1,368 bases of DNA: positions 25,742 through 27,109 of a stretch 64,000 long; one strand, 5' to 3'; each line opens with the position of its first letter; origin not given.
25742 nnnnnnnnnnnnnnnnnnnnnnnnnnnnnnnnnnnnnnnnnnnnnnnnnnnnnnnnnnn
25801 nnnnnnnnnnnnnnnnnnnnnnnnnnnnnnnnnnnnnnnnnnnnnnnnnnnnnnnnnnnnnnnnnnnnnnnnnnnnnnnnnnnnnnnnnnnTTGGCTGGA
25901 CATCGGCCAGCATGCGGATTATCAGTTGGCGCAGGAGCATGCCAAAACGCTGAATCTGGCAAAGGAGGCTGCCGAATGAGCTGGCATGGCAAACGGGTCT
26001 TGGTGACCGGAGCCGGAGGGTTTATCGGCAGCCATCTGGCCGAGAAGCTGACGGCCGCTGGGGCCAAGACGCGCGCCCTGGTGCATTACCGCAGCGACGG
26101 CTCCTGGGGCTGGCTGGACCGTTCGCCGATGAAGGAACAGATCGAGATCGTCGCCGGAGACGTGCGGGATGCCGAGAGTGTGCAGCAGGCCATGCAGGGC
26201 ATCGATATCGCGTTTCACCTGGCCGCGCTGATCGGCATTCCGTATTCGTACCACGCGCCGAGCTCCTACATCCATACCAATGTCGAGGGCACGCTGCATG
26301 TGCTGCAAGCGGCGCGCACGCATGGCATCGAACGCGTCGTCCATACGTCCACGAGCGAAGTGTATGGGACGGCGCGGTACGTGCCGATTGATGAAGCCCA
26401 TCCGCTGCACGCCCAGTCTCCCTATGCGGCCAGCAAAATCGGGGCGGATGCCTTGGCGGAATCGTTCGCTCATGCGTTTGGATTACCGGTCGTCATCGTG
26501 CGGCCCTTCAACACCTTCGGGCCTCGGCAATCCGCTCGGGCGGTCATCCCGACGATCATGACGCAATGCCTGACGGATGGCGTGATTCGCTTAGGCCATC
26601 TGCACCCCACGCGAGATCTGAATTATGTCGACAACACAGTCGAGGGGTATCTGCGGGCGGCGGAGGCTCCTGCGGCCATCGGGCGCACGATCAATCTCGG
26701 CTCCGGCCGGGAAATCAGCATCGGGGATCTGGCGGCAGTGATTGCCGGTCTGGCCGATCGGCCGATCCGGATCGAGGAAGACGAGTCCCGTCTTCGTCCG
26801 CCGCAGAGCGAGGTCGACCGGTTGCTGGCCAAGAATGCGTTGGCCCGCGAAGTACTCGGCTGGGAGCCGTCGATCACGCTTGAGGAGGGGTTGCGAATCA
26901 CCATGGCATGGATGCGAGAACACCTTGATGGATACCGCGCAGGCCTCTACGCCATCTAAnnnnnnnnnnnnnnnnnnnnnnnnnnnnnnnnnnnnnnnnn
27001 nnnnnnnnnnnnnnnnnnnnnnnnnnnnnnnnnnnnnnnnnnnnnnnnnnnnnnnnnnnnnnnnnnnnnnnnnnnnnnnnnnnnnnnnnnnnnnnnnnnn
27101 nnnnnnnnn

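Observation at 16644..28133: Legionaminic-type nonulosonic acid pathway wired to a WbuX/HisH/HisF amidination system (predicted acetamidino-nonulosonate)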

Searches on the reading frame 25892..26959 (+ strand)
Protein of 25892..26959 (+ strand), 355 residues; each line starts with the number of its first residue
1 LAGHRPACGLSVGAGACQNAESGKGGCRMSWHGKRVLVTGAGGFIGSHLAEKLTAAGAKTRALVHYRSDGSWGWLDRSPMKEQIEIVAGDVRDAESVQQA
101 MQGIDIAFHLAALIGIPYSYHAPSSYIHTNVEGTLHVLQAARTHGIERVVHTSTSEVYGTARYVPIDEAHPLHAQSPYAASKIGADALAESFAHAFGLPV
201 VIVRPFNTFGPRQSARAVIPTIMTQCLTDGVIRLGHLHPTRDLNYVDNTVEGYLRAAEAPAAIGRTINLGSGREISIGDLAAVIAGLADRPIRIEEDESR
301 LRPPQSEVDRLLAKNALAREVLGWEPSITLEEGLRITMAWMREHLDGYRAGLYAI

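Call 3: search_protein_families(library=pfam, proteins=[window:25892-26959:+])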
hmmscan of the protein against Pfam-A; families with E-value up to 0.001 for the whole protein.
window:25892-26959:+ (355 aa): 10 families
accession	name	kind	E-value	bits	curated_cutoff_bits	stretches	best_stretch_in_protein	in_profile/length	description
PF16363.11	GDP_Man_Dehyd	-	8.4e-66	223.1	27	1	37-336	1-331/332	GDP-mannose 4,6 dehydratase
PF01370.27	Epimerase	-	2.2e-55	188.1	20.9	1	36-270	1-240/240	NAD dependent epimerase/dehydratase family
PF01073.25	3Beta_HSD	-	2.8e-23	82.8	22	1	37-257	1-229/280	3-beta hydroxysteroid dehydrogenase/isomerase family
PF02719.21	Polysacc_synt_2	-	1e-20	74.6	20.2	1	36-298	1-260/293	Polysaccharide biosynthesis protein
PF07993.18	NAD_binding_4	-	6.7e-17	61.9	20.1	1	38-214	1-213/258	Male sterility protein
PF13460.12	NAD_binding_10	-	4.3e-14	53.2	27.2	1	40-206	1-144/184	NAD(P)H-binding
PF05368.20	NmrA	-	7.8e-11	42.5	27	1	34-154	3-107/298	NmrA-like family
PF00106.31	adh_short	-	7.2e-10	39.1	26.6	1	34-196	1-167/195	short chain dehydrogenase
PF04321.23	RmlD_sub_bind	-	7e-09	35.6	27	1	35-185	2-132/287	RmlD substrate binding domain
PF08659.16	KR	-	0.00039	20.8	22.6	0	36-116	3-85/180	KR domain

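Call 6: search_protein_families(library=ncbifam, proteins=[window:25892-26959:+])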
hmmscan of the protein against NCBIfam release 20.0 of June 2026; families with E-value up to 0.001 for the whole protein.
window:25892-26959:+ (355 aa): 63 families (the best 25 are shown)
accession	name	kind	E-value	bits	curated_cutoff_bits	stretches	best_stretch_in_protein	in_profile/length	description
TIGR04180.1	EDH_00030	hypoth_equivalog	2.3e-135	450.4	475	1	36-328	1-296/297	NAD-dependent 4,6-dehydratase LegB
TIGR01181.1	dTDP_gluc_dehyt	equivalog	1.7e-42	145.6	365.1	1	35-346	1-316/321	dTDP-glucose 4,6-dehydratase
TIGR01179.1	galE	equivalog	9.5e-41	139.7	262.3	2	35-214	1-182/332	UDP-glucose 4-epimerase GalE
TIGR03466.1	HpnA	hypoth_equivalog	3.1e-36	124.9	367.65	1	35-337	2-288/327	hopanoid-associated sugar epimerase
TIGR02622.1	CDP_4_6_dhtase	equivalog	2e-30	106.1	278.45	1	31-343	2-332/352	CDP-glucose 4,6-dehydratase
NF042423.1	oxyalk_red_Shew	equivalog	1.6e-28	99.7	580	1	32-259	7-223/331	2-alkyl-3-oxoalkanoate reductase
NF042422.1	oxyalk_red_OleD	equivalog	4.2e-25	88.8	580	1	35-259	2-217/329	2-alkyl-3-oxoalkanoate reductase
NF011728.1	PRK15181.1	equivalog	1.1e-24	87.1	760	1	32-342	14-338/348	Vi polysaccharide biosynthesis UDP-N-acetylglucosaminuronic acid C-4 epimerase TviC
NF007582.0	PRK10217.1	equivalog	1.1e-22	80.6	698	1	34-341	2-331/355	dTDP-glucose 4,6-dehydratase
NF007956.0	PRK10675.1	subfamily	8.4e-21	74.5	394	1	35-214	2-186/338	UDP-glucose 4-epimerase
NF047922.1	GDPFucSynFcl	equivalog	3.8e-20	72.5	500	1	90-344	38-304/308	GDP-L-fucose synthase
TIGR01472.1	gmd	equivalog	7.5e-20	71.4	415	1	35-334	2-331/342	GDP-mannose 4,6-dehydratase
NF052578.1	StrlDmthSdmBMthl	equivalog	1.3e-19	71.1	600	1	36-255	3-214/328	sterol demethylase protein SdmB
NF007490.0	PRK10084.1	subfamily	3.2e-19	69.1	649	1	35-341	2-334/361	dTDP-glucose 4,6-dehydratase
TIGR03589.1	PseB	equivalog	8.3e-19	67.7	407.75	1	33-250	4-208/324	UDP-N-acetylglucosamine 4,6-dehydratase (inverting)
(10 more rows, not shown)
